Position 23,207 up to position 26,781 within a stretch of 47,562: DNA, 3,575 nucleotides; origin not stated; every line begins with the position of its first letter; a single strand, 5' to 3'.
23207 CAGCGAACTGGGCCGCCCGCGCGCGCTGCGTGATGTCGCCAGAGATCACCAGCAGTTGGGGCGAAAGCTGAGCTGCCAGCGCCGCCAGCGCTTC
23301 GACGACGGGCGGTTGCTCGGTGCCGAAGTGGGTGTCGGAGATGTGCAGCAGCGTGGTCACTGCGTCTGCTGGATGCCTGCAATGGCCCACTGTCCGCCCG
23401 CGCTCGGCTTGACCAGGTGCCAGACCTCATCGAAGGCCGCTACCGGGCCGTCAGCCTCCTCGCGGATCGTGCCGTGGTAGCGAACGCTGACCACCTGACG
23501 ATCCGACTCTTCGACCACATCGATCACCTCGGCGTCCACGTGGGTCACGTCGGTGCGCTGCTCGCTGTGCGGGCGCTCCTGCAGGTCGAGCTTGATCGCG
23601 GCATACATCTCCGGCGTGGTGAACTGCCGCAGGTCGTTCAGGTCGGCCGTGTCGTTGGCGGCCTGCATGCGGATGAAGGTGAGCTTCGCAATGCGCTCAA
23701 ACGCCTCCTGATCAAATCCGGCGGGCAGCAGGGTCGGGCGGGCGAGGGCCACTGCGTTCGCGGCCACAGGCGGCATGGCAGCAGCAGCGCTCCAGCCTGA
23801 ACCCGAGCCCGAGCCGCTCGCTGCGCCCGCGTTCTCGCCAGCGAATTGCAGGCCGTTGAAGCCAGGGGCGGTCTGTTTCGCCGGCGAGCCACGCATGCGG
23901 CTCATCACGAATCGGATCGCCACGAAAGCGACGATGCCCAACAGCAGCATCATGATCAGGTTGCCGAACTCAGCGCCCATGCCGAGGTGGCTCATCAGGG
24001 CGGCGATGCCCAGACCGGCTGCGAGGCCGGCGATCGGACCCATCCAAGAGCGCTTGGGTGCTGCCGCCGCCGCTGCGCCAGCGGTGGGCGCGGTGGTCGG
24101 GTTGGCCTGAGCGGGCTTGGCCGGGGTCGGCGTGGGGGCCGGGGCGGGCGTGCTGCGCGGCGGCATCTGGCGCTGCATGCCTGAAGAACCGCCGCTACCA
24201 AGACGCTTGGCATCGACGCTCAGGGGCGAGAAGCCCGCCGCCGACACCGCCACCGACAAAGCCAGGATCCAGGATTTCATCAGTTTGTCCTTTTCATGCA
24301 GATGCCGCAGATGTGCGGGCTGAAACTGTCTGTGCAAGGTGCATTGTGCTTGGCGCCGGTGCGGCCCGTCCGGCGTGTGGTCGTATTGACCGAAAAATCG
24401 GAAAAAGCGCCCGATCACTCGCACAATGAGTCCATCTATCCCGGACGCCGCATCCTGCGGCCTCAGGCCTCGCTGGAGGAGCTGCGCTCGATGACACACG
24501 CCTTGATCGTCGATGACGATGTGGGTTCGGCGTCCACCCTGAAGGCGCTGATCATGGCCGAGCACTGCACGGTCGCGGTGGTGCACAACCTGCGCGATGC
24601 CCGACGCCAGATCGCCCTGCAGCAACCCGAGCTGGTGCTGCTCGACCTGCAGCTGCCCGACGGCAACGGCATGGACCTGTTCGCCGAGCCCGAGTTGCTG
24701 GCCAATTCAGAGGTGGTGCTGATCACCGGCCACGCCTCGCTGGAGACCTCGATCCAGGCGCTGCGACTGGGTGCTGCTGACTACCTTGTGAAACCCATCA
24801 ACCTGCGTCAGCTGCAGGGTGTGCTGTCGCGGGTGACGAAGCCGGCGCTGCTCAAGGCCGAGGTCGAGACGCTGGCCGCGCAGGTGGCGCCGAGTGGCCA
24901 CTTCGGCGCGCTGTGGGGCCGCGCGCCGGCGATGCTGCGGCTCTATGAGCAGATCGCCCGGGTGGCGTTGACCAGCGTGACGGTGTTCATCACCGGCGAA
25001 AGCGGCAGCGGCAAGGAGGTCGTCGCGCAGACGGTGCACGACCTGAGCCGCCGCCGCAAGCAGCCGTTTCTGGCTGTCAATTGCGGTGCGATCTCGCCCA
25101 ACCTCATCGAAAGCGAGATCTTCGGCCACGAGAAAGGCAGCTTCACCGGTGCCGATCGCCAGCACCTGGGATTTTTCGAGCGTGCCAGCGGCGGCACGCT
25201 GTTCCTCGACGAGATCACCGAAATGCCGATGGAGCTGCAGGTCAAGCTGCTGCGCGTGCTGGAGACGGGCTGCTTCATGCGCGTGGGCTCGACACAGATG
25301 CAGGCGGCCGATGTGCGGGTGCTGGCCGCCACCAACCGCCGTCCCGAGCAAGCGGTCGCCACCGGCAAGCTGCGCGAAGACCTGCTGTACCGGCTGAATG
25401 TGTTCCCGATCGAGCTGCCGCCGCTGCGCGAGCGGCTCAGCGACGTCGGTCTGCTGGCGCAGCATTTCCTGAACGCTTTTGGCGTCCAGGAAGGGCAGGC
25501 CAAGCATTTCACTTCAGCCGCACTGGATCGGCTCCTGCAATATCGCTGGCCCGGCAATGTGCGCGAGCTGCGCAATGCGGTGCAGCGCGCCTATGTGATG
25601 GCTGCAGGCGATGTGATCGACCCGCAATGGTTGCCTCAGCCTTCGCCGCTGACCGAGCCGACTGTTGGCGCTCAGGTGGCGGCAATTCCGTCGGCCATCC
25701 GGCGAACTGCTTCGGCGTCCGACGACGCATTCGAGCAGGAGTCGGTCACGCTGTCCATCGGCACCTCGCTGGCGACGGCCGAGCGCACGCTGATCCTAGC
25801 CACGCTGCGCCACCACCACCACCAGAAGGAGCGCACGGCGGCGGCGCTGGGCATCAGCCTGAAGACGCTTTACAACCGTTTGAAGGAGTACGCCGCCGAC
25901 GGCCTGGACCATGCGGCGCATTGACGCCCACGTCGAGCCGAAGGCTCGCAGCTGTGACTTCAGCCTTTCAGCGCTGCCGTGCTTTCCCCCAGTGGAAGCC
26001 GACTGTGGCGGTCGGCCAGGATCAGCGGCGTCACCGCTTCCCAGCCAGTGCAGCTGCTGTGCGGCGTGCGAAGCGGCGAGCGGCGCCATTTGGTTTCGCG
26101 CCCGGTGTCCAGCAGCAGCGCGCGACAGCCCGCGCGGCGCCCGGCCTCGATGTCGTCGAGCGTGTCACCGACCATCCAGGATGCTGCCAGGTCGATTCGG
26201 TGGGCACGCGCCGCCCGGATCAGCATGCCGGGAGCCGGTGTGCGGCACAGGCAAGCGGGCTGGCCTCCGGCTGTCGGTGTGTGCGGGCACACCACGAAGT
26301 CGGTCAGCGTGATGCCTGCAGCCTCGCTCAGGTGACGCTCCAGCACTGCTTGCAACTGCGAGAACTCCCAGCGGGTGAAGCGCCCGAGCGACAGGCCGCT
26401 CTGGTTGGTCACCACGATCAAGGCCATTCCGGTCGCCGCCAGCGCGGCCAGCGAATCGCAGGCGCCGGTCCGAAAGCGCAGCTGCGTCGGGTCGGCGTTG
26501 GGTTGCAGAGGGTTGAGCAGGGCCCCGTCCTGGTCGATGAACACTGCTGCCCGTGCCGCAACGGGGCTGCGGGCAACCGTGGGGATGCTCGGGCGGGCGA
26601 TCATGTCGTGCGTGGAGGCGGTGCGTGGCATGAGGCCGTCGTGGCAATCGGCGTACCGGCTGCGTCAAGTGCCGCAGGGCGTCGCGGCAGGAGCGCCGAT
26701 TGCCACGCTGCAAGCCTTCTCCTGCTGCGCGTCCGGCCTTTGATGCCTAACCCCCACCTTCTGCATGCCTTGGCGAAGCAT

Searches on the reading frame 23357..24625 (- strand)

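Call 17: search_protein_families(library=pfam, proteins=[window:23357-24625:-], max_evalue=0.00001)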
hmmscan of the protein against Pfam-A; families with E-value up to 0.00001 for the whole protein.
window:23357-24625:- (422 aa): 1 family
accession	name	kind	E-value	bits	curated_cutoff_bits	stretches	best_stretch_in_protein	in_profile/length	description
PF04280.21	Tim44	-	3.5e-14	53.6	29.6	1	293-420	4-147/147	Tim44-like domain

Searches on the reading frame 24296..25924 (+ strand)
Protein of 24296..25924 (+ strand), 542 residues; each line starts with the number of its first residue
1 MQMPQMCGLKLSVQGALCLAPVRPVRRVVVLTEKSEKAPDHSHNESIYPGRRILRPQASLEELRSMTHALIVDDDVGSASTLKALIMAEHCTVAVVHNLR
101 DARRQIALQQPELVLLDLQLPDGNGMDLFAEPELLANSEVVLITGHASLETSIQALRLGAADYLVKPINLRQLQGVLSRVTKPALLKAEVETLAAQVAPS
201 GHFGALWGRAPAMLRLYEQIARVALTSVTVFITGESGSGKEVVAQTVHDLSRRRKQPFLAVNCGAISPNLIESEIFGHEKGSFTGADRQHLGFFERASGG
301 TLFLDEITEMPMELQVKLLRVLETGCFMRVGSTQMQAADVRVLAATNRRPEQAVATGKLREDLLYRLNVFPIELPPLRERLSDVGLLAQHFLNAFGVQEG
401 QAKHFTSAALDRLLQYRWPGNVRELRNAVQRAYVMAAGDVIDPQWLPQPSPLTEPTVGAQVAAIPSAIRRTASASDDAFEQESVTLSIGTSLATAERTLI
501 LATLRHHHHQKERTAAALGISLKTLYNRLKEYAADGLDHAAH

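Call 17: search_protein_families(library=pfam, proteins=[window:24296-25924:+], max_evalue=0.00001)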
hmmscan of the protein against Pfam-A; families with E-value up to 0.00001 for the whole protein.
window:24296-25924:+ (542 aa): 6 families
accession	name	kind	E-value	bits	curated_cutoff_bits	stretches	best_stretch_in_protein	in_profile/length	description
PF00158.32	Sigma54_activat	-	5.8e-68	228.3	20.2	1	207-373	2-168/168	Sigma-54 interaction domain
PF25601.1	AAA_lid_14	-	5.1e-23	81.1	27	1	378-448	1-72/87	AAA+ ATPase lid domain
PF00072.30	Response_reg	-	4.6e-21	75.5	30.2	1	70-174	2-107/111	Response regulator receiver domain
PF14532.12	Sigma54_activ_2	-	4.8e-20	72.7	25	1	208-377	2-138/138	Sigma-54 interaction domain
PF02954.25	HTH_8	-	5.5e-10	39.3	22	1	492-532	2-42/42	Bacterial regulatory protein, Fis family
PF07728.20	AAA_5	-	1.3e-08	35.4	22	1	230-353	2-129/139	AAA domain (dynein-related subfamily)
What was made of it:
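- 24491..25924 (+): REC-AAA+-HTH_8 enhancer-binding protein with a GSFTGA loop. It is the candidate activator acting at 35462-35497. Pfam domains (call 17).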

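Call 46: search_protein_families(library=ncbifam, proteins=[window:24491-25924:+], max_evalue=0.00001)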
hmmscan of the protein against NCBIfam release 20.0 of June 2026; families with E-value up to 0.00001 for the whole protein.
window:24491-25924:+ (477 aa): 79 families (the best 25 are shown)
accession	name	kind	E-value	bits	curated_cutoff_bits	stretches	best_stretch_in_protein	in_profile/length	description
TIGR01818.1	ntrC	equivalog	5.1e-118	394.8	558.6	1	5-466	2-462/463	nitrogen regulation protein NR(I)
NF008469.0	PRK11361.1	equivalog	2.1e-114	382.7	714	1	3-471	6-458/461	acetoacetate metabolism transcriptional regulator AtoC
NF041946.1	LuxO_transreg_Vib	equivalog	8.5e-109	364.4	800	1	7-467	2-460/463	quorum-sensing sigma-54 dependent transcriptional regulator LuxO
TIGR02915.1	PEP_resp_reg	equivalog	1.2e-104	350.6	502.6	1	5-379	2-380/445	PEP-CTERM-box response regulator transcription factor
NF007689.0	PRK10365.1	equivalog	7.9e-99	331.4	760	1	4-464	8-439/441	sigma-54-dependent response regulator transcription factor ZraR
NF050807.1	TransRegFlbDCaul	equivalog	1.5e-96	324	750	1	8-473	7-444/454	sigma-54-dependent transcriptional regulator FlbD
TIGR01817.1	nifA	equivalog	5.5e-95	319.1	528.85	1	138-467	195-527/534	nif-specific transcriptional activator NifA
NF038308.1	RNA_repair_RtcR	equivalog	3.4e-93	313.3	650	1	131-472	172-522/530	RNA repair transcriptional activator RtcR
NF008176.1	PRK10923.1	equivalog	7.9e-93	311.6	620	1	5-467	7-466/469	nitrogen regulation protein NR(I)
NF003451.0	PRK05022.1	equivalog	3.9e-89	299.7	476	1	137-460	188-501/512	nitric oxide reductase transcriptional regulator NorR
NF051870.1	NAssimRespRegNtrX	equivalog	1.7e-88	297.5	600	1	2-389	2-389/452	nitrogen assimilation response regulator NtrX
NF041552.1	TF_PrdR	equivalog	1.1e-86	291.5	795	1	119-467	252-576/577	sigma-54 dependent transcriptional regulator PrdR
TIGR02974.1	phageshock_pspF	equivalog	1.3e-86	290.9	443.55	1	143-467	3-336/336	phage shock protein operon transcriptional activator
NF011695.0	PRK15115.1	equivalog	2.3e-84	283.7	763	1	2-377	7-374/445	two-component system response regulator GlrR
NF049963.1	RespRegFlgRCampy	domain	9.7e-81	271.8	750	1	5-379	4-375/429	fla regulon two-component system response regulator FlgR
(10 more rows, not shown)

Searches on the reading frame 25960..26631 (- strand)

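Call 17: search_protein_families(library=pfam, proteins=[window:25960-26631:-], max_evalue=0.00001)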
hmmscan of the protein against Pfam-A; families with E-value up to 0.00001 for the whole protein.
window:25960-26631:- (223 aa): 3 families
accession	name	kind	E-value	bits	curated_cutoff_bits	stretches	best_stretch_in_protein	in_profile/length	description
PF13242.12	Hydrolase_like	-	8.3e-14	51.7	22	1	129-181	2-55/75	HAD-hyrolase-like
PF13419.12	HAD_2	-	2e-06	28.5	23.8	0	132-172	136-176/178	Haloacid dehalogenase-like hydrolase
PF00702.32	Hydrolase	-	3.9e-06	27.8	26.4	1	45-168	91-191/191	haloacid dehalogenase-like hydrolase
